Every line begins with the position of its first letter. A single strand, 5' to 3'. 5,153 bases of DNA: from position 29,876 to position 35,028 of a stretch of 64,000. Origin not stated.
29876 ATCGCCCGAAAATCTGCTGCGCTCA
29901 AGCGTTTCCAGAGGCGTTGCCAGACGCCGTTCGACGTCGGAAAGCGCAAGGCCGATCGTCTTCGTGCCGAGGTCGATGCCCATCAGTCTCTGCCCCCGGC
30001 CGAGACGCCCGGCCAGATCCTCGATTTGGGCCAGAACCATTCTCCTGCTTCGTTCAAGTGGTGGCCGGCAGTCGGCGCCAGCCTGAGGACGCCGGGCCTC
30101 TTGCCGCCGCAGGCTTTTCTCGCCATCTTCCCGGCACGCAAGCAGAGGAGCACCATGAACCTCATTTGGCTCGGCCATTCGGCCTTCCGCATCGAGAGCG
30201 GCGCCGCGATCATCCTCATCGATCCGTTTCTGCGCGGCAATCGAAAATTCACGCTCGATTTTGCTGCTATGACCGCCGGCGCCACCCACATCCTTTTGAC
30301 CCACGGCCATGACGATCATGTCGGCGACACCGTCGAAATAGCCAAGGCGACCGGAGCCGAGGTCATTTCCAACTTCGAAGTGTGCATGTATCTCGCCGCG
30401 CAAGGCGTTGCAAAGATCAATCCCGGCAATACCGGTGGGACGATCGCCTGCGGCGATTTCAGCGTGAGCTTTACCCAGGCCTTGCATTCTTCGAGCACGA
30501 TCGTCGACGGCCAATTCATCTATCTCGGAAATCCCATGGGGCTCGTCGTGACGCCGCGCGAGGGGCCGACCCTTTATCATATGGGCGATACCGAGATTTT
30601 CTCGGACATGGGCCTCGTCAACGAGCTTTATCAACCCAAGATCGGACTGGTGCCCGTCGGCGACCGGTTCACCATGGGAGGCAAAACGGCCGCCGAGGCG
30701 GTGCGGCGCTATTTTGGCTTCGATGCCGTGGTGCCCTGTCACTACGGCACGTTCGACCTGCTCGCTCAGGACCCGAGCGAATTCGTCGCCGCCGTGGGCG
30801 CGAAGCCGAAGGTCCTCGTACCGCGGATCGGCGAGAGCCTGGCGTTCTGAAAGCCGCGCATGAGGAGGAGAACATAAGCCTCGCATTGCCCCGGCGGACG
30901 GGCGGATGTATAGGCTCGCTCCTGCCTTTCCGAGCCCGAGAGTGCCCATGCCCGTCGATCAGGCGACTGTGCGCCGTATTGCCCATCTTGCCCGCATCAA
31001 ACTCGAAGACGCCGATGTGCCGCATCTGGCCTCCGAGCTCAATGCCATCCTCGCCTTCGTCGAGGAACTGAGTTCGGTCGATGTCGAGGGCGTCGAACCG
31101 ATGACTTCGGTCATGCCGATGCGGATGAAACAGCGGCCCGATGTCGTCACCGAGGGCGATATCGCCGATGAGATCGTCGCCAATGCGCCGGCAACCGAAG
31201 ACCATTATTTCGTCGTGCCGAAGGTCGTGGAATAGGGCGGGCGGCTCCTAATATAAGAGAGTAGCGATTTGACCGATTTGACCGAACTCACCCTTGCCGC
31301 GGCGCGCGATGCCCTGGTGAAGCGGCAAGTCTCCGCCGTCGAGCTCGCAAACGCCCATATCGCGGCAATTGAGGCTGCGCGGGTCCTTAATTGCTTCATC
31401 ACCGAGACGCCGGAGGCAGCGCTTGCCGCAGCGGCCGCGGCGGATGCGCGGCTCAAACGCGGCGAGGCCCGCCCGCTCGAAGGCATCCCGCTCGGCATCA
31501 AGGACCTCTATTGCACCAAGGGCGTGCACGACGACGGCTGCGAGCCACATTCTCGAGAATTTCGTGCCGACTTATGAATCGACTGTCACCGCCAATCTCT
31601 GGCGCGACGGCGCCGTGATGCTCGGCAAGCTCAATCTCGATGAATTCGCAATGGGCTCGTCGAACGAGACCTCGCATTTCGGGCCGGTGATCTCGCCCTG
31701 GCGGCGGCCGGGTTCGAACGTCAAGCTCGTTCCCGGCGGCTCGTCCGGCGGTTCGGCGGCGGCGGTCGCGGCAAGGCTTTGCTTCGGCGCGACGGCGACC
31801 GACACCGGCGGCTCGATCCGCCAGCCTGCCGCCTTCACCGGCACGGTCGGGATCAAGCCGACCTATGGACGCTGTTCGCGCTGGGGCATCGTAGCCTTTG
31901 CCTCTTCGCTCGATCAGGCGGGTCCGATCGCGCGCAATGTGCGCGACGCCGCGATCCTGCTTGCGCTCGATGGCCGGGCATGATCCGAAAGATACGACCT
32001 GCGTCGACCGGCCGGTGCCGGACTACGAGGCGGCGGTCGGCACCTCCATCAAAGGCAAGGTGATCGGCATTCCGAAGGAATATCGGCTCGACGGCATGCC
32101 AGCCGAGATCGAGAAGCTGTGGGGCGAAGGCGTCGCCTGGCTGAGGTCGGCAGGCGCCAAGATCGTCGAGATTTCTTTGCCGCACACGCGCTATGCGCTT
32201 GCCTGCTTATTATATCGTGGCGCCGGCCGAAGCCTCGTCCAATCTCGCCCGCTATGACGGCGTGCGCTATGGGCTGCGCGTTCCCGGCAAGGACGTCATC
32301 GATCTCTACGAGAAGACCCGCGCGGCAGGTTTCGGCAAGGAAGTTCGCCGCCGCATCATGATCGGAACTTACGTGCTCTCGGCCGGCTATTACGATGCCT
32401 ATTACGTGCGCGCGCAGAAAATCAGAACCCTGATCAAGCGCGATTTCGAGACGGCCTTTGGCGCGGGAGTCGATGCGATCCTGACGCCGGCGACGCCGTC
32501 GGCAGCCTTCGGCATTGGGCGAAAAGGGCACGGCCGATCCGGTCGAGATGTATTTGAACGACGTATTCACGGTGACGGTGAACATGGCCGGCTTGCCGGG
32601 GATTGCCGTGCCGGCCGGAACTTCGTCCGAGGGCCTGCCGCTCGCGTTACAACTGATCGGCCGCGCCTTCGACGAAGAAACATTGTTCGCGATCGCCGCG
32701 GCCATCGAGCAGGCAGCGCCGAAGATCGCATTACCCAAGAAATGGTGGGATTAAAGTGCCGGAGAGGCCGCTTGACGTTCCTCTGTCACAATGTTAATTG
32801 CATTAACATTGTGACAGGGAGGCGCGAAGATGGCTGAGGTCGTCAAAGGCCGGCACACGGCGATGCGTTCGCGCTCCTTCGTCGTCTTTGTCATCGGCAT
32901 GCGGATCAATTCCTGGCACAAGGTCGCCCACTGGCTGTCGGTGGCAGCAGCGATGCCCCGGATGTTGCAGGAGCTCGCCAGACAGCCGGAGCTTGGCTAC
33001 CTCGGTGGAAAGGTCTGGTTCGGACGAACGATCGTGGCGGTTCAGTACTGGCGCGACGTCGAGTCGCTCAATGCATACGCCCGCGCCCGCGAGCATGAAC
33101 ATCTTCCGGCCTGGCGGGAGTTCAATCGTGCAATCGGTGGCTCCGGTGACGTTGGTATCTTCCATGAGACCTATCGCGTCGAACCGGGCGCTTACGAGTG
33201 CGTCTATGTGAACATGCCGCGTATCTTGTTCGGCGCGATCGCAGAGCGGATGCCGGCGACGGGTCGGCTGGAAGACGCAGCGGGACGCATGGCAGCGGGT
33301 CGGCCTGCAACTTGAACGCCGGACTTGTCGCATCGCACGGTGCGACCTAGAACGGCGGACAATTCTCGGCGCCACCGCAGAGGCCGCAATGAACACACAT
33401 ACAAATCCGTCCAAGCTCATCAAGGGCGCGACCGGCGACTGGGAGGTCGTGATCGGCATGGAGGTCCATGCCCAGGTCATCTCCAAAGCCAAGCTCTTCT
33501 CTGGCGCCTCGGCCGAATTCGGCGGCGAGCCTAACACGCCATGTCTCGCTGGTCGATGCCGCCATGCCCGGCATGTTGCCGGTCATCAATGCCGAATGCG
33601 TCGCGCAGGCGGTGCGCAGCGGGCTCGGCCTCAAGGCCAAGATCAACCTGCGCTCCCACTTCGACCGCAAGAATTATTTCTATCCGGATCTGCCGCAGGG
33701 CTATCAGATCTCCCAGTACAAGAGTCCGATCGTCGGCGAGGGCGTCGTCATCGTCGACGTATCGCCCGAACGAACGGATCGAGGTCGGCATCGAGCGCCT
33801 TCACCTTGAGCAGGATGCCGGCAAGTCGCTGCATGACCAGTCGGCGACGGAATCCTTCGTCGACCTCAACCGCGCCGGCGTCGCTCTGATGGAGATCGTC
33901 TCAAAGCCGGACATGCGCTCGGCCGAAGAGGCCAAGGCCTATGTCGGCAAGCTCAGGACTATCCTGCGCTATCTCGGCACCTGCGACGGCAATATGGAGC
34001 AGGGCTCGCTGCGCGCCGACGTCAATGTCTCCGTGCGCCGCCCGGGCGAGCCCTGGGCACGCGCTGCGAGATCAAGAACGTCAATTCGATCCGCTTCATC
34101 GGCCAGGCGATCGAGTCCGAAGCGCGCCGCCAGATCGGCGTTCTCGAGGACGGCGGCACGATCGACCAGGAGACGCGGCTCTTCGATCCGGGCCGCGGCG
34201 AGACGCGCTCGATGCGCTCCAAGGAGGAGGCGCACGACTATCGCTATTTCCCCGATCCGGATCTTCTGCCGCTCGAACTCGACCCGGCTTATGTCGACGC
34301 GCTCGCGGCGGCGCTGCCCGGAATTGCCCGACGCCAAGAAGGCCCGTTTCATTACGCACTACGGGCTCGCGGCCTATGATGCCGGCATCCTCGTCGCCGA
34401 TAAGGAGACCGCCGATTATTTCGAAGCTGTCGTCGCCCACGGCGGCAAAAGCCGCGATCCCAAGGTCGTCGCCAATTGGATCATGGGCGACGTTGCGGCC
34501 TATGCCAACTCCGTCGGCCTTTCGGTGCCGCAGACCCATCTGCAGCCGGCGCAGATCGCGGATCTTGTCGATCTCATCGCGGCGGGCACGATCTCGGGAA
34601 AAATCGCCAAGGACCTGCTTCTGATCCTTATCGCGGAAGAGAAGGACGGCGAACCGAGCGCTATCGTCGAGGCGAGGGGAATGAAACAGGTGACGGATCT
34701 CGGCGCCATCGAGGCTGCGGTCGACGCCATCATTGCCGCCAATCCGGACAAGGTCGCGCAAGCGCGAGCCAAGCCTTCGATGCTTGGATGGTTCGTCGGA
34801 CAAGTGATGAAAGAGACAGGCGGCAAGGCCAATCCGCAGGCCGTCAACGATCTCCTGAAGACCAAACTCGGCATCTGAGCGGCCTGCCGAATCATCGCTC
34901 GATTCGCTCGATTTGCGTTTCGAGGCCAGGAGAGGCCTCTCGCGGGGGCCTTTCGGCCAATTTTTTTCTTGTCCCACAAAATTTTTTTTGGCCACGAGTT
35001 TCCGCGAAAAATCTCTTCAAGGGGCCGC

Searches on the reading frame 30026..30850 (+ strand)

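Call 11: search_protein_families(library=pfam, proteins=[window:30026-30850:+], max_evalue=0.001)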
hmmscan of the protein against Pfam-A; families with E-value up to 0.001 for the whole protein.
window:30026-30850:+ (274 aa): 3 families
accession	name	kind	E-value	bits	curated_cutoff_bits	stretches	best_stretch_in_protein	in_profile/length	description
PF13483.12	Lactamase_B_3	-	9.4e-17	61.9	24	1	46-228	2-150/160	Beta-lactamase superfamily domain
PF12706.13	Lactamase_B_2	-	1.3e-15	58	27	1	63-240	3-200/200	Beta-lactamase superfamily domain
PF00753.33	Lactamase_B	-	2.5e-08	34.5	22.7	1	48-118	3-76/196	Metallo-beta-lactamase superfamily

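Call 67: search_protein_families(library=ncbifam, proteins=[window:30026-30850:+], max_evalue=0.001)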
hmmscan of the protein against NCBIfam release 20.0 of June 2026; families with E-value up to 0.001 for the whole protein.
window:30026-30850:+ (274 aa): 9 families
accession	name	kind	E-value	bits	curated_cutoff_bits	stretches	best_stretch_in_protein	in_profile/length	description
NF001911.0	PRK00685.1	equivalog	4.1e-89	298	144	1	44-273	1-227/228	metal-dependent hydrolase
NF033106.1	blaL1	exception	6.4e-06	25.3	560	1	87-132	99-144/290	L1 family subclass B3 metallo-beta-lactamase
NF033105.1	bla_subclass_B3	equivalog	1.3e-05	24.6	240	1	88-138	64-114/257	subclass B3 metallo-beta-lactamase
NF000438.2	blaPOM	exception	6e-05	22.4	610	1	87-127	97-137/286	POM family subclass B3 metallo-beta-lactamase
TIGR03413.1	GSH_gloB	equivalog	7.8e-05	22.2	200.8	1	61-118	21-76/248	hydroxyacylglutathione hydrolase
NF040644.1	blaPAM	exception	0.00013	21.1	615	1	88-134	98-144/287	PAM family subclass B3 metallo-beta-lactamase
NF012229.1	bla_class_B_core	domain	0.00024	21.3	100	1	81-127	47-92/139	metallo-beta-lactamase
NF033185.1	B3_Acin_new2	exception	0.00037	19.8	625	1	23-115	23-119/285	putative subclass B3 metallo-beta-lactamase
NF047896.1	blaMIM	exception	0.00039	19.9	640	1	73-117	100-140/306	MIM family subclass B3 metallo-beta-lactamase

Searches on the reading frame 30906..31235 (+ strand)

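Call 35: search_protein_families(library=pfam, proteins=[window:30906-31235:+], max_evalue=0.001)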
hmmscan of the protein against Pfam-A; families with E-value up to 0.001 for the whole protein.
window:30906-31235:+ (109 aa): 1 family
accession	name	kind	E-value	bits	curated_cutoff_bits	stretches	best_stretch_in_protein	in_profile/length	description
PF02686.20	GatC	-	4.5e-20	72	23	1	33-104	1-66/66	Glu-tRNAGln amidotransferase C subunit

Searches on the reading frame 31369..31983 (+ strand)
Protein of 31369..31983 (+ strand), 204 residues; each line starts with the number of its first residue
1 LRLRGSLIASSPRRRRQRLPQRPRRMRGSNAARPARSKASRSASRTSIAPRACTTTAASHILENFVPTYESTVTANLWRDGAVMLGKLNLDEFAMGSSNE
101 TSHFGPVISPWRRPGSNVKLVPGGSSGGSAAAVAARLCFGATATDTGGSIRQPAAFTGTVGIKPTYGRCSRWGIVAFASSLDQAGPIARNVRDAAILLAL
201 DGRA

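Call 35: search_protein_families(library=pfam, proteins=[window:31369-31983:+], max_evalue=0.001)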
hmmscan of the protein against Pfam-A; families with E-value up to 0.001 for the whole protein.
window:31369-31983:+ (204 aa): 1 family
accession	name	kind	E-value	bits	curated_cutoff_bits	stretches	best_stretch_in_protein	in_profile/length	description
PF01425.27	Amidase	-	4.3e-60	204.5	27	1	53-198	63-203/445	Amidase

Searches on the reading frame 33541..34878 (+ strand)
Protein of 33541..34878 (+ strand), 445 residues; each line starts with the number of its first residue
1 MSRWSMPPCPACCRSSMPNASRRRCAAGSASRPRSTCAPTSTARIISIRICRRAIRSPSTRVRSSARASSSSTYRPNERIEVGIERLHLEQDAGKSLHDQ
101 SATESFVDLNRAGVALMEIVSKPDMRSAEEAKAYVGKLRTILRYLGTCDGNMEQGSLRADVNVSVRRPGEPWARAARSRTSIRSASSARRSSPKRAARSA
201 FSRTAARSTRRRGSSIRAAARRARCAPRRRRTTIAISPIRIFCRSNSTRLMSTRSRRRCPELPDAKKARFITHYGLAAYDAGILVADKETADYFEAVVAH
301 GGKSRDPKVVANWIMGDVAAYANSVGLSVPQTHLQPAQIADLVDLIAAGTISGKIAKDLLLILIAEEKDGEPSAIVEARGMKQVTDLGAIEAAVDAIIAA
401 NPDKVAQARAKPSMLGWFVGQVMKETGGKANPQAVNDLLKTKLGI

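Call 35: search_protein_families(library=pfam, proteins=[window:33541-34878:+], max_evalue=0.001)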
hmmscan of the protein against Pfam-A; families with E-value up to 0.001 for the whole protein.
window:33541-34878:+ (445 aa): 2 families
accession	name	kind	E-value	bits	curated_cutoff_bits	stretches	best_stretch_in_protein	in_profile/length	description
PF02637.23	GatB_Yqey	-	1.3e-47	161.8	27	1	292-443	1-148/148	GatB domain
PF02934.20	GatB_N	-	7.1e-38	130.8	23.4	1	78-184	108-211/277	GatB/GatE catalytic domain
